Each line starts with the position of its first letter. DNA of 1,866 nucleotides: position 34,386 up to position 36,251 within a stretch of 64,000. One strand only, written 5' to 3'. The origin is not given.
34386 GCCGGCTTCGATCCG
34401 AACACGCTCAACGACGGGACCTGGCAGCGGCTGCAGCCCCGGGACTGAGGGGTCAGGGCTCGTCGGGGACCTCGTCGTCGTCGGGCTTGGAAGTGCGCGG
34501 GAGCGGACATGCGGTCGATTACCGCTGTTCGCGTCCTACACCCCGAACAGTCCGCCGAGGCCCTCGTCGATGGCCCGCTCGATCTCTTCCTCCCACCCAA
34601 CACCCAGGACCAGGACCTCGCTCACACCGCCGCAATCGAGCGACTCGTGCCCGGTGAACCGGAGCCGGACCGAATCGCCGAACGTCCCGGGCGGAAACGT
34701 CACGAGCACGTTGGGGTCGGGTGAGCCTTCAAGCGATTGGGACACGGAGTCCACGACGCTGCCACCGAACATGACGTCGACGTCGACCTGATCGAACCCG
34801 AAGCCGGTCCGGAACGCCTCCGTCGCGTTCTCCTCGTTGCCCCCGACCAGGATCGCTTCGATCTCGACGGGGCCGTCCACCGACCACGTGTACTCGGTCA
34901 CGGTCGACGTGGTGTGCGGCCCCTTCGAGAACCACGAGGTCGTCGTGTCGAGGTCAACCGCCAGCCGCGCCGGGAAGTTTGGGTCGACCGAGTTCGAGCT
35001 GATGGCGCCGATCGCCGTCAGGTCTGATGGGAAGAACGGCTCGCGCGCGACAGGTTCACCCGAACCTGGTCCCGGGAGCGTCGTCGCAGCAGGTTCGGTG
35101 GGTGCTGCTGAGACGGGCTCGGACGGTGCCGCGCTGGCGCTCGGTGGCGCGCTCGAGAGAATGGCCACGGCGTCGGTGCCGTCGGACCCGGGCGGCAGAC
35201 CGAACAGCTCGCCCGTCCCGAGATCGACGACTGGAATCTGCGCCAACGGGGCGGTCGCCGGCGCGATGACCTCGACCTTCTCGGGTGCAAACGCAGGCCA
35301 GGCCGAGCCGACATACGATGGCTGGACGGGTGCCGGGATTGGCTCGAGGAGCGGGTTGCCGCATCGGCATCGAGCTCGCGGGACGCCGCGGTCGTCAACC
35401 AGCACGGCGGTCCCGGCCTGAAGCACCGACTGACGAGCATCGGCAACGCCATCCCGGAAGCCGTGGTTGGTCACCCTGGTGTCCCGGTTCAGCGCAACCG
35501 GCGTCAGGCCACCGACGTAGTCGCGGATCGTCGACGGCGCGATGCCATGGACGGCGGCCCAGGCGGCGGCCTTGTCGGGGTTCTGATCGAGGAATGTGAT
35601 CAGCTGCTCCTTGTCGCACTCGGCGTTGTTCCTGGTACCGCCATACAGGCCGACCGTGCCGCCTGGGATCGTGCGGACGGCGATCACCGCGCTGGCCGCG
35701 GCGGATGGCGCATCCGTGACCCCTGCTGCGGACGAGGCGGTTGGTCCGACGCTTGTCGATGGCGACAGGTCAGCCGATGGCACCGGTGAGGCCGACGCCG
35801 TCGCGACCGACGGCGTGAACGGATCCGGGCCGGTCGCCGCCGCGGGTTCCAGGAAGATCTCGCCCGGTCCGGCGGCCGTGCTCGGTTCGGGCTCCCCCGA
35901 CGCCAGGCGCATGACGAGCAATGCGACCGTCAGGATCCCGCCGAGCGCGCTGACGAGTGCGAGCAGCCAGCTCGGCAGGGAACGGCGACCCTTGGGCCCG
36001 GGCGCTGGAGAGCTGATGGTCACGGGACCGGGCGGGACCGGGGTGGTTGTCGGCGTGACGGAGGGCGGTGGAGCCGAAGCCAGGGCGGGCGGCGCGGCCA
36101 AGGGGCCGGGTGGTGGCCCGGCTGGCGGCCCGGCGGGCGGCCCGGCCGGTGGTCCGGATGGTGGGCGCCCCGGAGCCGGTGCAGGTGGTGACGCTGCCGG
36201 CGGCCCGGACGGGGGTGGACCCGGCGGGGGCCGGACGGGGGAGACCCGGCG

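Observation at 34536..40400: Five-gene operon of uncharacterised envelope proteins on the opposite strand, splitting sufS from sufU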

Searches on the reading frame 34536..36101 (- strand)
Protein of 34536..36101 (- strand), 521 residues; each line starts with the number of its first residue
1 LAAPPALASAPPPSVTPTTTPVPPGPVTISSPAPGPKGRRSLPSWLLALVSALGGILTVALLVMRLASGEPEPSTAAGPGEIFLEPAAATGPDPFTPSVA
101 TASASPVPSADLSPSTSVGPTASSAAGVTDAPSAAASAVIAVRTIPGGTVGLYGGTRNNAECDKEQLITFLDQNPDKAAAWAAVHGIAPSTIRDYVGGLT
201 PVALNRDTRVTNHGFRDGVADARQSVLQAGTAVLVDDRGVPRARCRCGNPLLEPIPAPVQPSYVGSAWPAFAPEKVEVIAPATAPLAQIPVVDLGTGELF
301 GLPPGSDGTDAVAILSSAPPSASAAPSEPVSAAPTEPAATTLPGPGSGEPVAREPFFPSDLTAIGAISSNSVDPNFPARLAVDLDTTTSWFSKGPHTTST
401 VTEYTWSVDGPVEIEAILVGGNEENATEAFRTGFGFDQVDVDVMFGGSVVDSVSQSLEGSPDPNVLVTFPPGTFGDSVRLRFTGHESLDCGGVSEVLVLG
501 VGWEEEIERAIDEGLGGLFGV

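Call 3: search_protein_families(library=pfam, proteins=[window:34536-36101:-], max_evalue=1)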
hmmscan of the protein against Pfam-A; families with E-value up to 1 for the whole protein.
window:34536-36101:- (521 aa): 1 family
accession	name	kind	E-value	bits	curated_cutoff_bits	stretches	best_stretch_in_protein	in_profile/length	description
PF20568.3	DUF6777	-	2.3e-59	200.3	27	1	143-301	1-159/163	Domain of unknown function (DUF6777)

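Call 4: search_protein_families(library=ncbifam, proteins=[window:34536-36101:-], max_evalue=1)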
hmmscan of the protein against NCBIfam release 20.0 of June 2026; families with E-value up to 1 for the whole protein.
window:34536-36101:- (521 aa): 1 family
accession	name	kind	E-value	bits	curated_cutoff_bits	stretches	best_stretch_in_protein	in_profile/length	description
NF051433.1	ArfC_sunset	exception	0.085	13.4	100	1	44-125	6-88/160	channel accessory protein ArfC, sunset domain variant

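Call 5: search_protein_families(library=padloc, proteins=[window:34536-36101:-], max_evalue=1)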
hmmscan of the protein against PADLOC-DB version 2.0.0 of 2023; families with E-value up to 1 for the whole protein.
window:34536-36101:- (521 aa): 0 families

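Call 6: search_protein_families(library=phrogs, proteins=[window:34536-36101:-], max_evalue=1)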
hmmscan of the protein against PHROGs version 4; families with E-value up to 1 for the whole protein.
window:34536-36101:- (521 aa): 0 families

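Call 25: search_solved_structures(query=window:34536-36101:-, max_evalue=1, show_alignments=2)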
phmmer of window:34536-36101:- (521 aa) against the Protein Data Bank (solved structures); distinct sequences matched with E-value up to 1: 0.

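Call 40: find_homologous_proteins(query=window:34536-36101:-)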
Query window:34536-36101:- (521 aa): 2785 proteins with E <= 0.001 among 8000 candidates; the best 120 are listed.
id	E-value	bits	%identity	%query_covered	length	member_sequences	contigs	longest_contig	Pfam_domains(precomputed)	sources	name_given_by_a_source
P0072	0.0e+0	1072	100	95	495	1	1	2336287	PF20568.4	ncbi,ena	-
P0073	6.8e-265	898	85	93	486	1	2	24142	PF20568.4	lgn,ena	-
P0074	9.6e-232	789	76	95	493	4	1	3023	PF20568.4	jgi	jgi:hypothetical protein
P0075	2.6e-223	761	73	96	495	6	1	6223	PF20568.4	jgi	jgi:hypothetical protein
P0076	3.2e-205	701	67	96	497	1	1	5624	PF20568.4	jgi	jgi:hypothetical protein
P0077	7.2e-196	670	69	89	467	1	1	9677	PF20568.4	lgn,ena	-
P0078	1.8e-192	659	67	90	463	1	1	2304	PF20568.4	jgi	jgi:hypothetical protein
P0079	2.2e-191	656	69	90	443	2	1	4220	PF20568.4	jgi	jgi:hypothetical protein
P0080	2.4e-191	655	69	86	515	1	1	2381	PF20568.4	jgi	jgi:hypothetical protein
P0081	2.8e-187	642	66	86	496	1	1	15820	PF20568.4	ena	-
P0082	6.0e-186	638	66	89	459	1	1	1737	PF20568.4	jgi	jgi:hypothetical protein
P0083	3.9e-185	635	66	85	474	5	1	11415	PF20568.4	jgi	jgi:hypothetical protein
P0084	5.4e-183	628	64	85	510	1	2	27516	PF20568.4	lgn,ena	-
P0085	2.3e-180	619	65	90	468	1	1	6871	PF20568.4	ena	-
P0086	9.7e-174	597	65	83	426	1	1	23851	PF20568.4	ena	-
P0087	4.4e-169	582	66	80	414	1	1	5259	PF20568.4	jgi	jgi:hypothetical protein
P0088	9.5e-169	581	66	81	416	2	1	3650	PF20568.4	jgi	jgi:hypothetical protein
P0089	1.3e-164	567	71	70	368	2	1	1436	PF20568.4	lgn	-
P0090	3.6e-148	513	54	91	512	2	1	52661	PF20568.4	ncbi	-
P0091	6.6e-141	489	53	91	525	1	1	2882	PF20568.4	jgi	jgi:hypothetical protein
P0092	1.6e-139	484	55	88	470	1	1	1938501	PF20568.4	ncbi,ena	-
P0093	1.3e-138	481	54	92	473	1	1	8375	PF20568.4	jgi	jgi:hypothetical protein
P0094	2.9e-131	457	59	72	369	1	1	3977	PF20568.4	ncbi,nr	ncbi:MAG: hypothetical protein QOE37_1732, partial [Microbacteriaceae bacterium]|nr:hypothetical pro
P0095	1.5e-126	442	52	84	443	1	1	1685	PF20568.4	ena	-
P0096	1.6e-107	379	45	86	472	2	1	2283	PF20568.4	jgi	jgi:hypothetical protein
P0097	9.7e-99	350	60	54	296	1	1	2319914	PF20568.4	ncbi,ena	-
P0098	5.4e-93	331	46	80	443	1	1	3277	PF20568.4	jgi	jgi:uncharacterized protein DUF6777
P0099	2.7e-92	329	47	81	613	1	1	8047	PF20568.4,PF00754.32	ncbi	-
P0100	6.9e-92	327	45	80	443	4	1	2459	PF20568.4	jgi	jgi:hypothetical protein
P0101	6.1e-91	324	45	82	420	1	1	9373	PF20568.4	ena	-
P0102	7.2e-90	321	44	80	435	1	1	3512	PF20568.4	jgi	jgi:hypothetical protein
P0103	1.3e-89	320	45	81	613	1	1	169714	PF20568.4,PF00754.32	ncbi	-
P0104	3.8e-87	312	42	85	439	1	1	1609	PF20568.4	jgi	jgi:hypothetical protein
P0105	4.0e-86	308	44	81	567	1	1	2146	PF20568.4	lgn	-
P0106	1.7e-85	306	42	84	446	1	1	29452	PF20568.4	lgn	-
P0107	1.6e-84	303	48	45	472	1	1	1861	PF20568.4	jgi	jgi:hypothetical protein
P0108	2.7e-84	302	43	65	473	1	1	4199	PF20568.4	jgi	jgi:hypothetical protein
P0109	5.1e-84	301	42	84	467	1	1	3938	PF20568.4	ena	-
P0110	2.2e-83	299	46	82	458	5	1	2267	PF20568.4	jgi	jgi:hypothetical protein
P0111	4.2e-83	298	41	87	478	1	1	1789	PF20568.4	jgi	jgi:hypothetical protein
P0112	7.6e-83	297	43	80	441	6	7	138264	PF20568.4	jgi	jgi:hypothetical protein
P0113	8.3e-83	297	42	87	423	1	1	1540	PF20568.4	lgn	-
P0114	8.8e-83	297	42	47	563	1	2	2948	PF20568.4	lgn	-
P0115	1.2e-82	297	44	84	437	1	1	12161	PF20568.4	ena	-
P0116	1.5e-82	296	55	44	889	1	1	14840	PF20568.4,PF01582.26,PF13676.12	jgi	jgi:hypothetical protein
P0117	5.9e-82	294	43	82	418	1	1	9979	PF20568.4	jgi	jgi:hypothetical protein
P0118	6.4e-82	294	44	82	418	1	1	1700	PF20568.4,PF00754.32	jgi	jgi:hypothetical protein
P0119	8.3e-82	294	41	88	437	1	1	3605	PF20568.4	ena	-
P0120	2.2e-81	293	43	86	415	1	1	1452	PF20568.4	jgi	jgi:hypothetical protein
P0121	2.7e-81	292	43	81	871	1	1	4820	PF20568.4,PF07714.24,PF00069.32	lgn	-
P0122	3.2e-81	292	41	81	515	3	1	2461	PF20568.4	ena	-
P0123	7.4e-81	291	43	86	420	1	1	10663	PF20568.4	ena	-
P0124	2.6e-80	289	40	87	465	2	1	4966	PF20568.4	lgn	-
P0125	7.7e-80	287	41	80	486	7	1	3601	PF20568.4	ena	-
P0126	1.1e-79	287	45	70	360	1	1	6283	PF20568.4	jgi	jgi:hypothetical protein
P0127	4.3e-79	285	41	80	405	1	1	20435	PF20568.4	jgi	jgi:hypothetical protein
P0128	5.0e-79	285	45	68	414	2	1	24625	PF20568.4,PF00754.32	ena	-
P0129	9.5e-79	284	42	86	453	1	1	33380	PF20568.4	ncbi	-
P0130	3.1e-78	282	46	53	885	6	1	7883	PF20568.4,PF01582.26,PF13676.12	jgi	-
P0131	8.5e-78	281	44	83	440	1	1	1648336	PF20568.4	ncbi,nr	ncbi:MAG: hypothetical protein M5T61_03030 [Acidimicrobiia bacterium]|nr:hypothetical protein [Acidi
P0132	9.6e-78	281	42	87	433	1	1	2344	PF20568.4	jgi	-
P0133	2.0e-77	280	43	81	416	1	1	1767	PF20568.4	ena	-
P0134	2.9e-77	279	40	80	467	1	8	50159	PF20568.4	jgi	jgi:hypothetical protein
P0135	8.3e-77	277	44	81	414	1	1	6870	PF20568.4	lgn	-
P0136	1.4e-76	277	42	86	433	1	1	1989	PF20568.4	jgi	jgi:hypothetical protein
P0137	3.0e-76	276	44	81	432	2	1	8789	PF20568.4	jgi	-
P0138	6.9e-76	274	37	89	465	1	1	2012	PF20568.4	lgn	-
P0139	1.9e-75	273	40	80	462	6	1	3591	PF20568.4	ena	-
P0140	2.1e-75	273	42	81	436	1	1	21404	PF20568.4,PF00754.32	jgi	jgi:hypothetical protein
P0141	2.1e-75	273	44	81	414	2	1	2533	PF20568.4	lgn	-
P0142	2.6e-75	273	42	55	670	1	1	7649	PF20568.4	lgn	-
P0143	3.1e-75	272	50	45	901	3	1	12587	PF20568.4,PF01582.26,PF13676.12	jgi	jgi:hypothetical protein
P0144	7.9e-75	271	43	82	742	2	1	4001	PF20568.4,PF07714.24,PF00069.32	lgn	-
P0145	1.0e-74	271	43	81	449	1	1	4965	PF20568.4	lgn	-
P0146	6.4e-73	265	48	42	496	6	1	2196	PF20568.4,PF00754.32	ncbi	ncbi:MAG TPA: discoidin domain-containing protein, partial [Actinomycetota bacterium]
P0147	1.2e-72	264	37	89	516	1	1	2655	PF20568.4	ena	-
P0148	1.4e-72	264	39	89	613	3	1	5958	PF20568.4,PF00754.32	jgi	jgi:hypothetical protein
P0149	2.2e-72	263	38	85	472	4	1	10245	PF20568.4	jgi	jgi:hypothetical protein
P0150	2.2e-72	263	39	81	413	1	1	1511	PF20568.4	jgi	jgi:hypothetical protein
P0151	7.4e-72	261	40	81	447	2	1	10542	PF20568.4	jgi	-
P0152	1.0e-71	261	40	81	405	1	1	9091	PF20568.4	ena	-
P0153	2.5e-71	259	40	90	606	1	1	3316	PF20568.4,PF00754.32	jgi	jgi:hypothetical protein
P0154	3.8e-71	259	37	89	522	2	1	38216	PF20568.4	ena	-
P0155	7.0e-71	258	40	83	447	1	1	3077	PF20568.4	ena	-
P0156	1.9e-70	256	38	88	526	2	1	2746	PF20568.4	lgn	-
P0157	2.3e-69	253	39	80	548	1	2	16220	PF20568.4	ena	-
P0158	3.6e-69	252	42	80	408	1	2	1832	PF20568.4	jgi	jgi:hypothetical protein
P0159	3.7e-69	252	38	94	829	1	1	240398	PF20568.4,PF00012.27,PF06723.20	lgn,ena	-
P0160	6.5e-69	251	40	82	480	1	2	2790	PF20568.4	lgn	-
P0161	1.0e-68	251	38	87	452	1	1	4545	PF20568.4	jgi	jgi:hypothetical protein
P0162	1.1e-68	251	38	81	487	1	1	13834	PF20568.4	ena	-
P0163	1.3e-68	250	40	81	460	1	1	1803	PF20568.4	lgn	-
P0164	2.1e-68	250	41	81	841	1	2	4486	PF20568.4,PF07714.24,PF00069.32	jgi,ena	-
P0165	2.6e-68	249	46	44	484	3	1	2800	PF20568.4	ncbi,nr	ncbi:MAG: hypothetical protein QOJ23_4862 [Actinomycetota bacterium]|nr:hypothetical protein [Actino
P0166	4.8e-68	249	41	82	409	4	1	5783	PF20568.4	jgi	jgi:hypothetical protein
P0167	5.9e-68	248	39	83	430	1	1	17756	PF20568.4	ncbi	ncbi:MAG: DUF6777 domain-containing protein [Acidimicrobiales bacterium]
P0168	1.2e-67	247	42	68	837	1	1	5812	PF20568.4,PF07714.24,PF00069.32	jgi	jgi:hypothetical protein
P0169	1.3e-67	247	40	80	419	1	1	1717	PF20568.4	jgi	jgi:hypothetical protein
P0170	1.8e-67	247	44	54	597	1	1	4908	PF20568.4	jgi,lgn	-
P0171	1.9e-67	247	40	85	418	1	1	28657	PF20568.4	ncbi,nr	ncbi:MAG TPA: discoidin domain-containing protein [Acidimicrobiales bacterium]|nr:discoidin domain-c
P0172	2.9e-67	246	41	86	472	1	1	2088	PF20568.4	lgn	-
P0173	3.4e-67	246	38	81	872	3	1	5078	PF20568.4,PF00012.27,PF06723.20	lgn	-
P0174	4.6e-67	245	43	49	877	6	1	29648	PF20568.4,PF07714.24,PF00069.32,PF01636.30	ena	-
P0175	7.8e-67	245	39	82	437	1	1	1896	PF20568.4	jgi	jgi:hypothetical protein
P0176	1.5e-66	244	39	80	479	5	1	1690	PF20568.4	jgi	jgi:hypothetical protein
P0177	1.0e-65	241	52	47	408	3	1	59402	PF20568.4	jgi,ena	-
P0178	1.0e-65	241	38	89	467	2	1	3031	PF20568.4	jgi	jgi:hypothetical protein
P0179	3.1e-65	239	37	81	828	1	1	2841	PF20568.4,PF07714.24,PF00069.32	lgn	-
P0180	7.6e-65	238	39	85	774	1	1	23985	PF20568.4,PF07714.24,PF00069.32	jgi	jgi:tRNA A-37 threonylcarbamoyl transferase component Bud32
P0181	7.7e-65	238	41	89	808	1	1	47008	PF20568.4,PF07714.24,PF00069.32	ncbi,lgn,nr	ncbi:MAG: protein kinase [Actinobacteria bacterium]|nr:protein kinase [Actinomycetota bacterium]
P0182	2.5e-64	236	39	89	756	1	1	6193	PF20568.4,PF07714.24,PF00069.32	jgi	jgi:tRNA A-37 threonylcarbamoyl transferase component Bud32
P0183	3.0e-64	236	39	81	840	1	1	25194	PF20568.4,PF00012.27,PF02782.23,PF06723.20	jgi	jgi:molecular chaperone DnaK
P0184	1.7e-63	234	50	51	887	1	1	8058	PF20568.4,PF00012.27,PF06723.20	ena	-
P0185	2.8e-63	233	49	45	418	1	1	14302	PF20568.4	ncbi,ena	-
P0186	3.0e-63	233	51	49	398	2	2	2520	PF20568.4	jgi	-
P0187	4.0e-63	232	37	82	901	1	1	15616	PF20568.4,PF00012.27,PF06723.20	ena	-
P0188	4.5e-63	232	38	70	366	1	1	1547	PF20568.4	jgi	jgi:hypothetical protein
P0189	7.8e-63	231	37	69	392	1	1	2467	PF20568.4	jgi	jgi:hypothetical protein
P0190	1.1e-62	231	39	81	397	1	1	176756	PF20568.4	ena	-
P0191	1.1e-62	231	38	87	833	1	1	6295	PF20568.4,PF00012.27,PF02782.23,PF06723.20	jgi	jgi:actin-like ATPase involved in cell morphogenesis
